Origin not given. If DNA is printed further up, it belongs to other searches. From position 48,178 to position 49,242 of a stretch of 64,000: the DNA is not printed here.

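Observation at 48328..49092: One member of the protease family has lost all three catalytic residues and may be a pseudo-protease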

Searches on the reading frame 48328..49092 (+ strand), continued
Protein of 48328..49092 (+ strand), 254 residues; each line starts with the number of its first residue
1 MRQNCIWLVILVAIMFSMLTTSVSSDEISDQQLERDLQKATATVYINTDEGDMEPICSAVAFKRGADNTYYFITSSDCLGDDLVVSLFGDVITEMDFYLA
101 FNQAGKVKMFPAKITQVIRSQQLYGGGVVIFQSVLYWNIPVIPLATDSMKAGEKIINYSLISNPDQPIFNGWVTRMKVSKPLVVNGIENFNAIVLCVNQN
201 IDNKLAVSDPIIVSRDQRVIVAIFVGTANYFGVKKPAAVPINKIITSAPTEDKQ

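Call 61: find_encoding_contigs(protein=P0088, flank=6000, max_places=3)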
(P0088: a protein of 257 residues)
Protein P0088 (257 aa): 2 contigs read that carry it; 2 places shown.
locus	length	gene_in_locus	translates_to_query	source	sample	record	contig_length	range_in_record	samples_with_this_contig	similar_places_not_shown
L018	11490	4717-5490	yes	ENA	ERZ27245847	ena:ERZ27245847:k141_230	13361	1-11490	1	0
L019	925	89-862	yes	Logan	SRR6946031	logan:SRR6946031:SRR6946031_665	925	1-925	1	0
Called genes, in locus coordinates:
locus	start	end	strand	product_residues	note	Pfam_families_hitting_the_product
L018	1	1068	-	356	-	?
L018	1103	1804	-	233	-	PF00483:NTP_transferase, PF02348:CTP_transf_3 (weak), PF12804:NTP_transf_3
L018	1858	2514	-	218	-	-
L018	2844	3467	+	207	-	-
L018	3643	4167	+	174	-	-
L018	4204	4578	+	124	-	-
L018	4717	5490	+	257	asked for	-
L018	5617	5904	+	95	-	-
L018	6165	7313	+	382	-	PF00365:PFK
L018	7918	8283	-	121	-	-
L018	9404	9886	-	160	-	PF00961:LAGLIDADG_1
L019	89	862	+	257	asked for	-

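Call 80: find_related_loci(query=A4, collection=metagenome_contigs, flank=5000)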
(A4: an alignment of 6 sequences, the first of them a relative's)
Query A4 (254 aa) in metagenome_contigs; peptide patterns used: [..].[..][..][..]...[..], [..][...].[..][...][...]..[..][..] (x = any residue, [..] = any of these).
437 stretches matched a pattern, but none encodes a relative of the query by tblastn (E <= 1e-3).

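Call 83: list_cluster_members(proteins=[P0001])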
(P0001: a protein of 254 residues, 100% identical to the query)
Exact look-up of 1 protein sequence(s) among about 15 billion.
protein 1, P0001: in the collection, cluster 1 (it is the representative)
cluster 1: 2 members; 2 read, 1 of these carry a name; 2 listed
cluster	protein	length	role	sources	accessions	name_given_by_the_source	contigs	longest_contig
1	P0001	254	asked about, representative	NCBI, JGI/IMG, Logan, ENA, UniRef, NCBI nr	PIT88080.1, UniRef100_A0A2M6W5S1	MAG: hypothetical protein COU29_03640 [Candidatus Magasanikbacteria bacterium ... | Uncharacterized protein n=1 Tax=Candidatus Magasanikbacteria bacterium ...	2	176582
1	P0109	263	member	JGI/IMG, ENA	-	-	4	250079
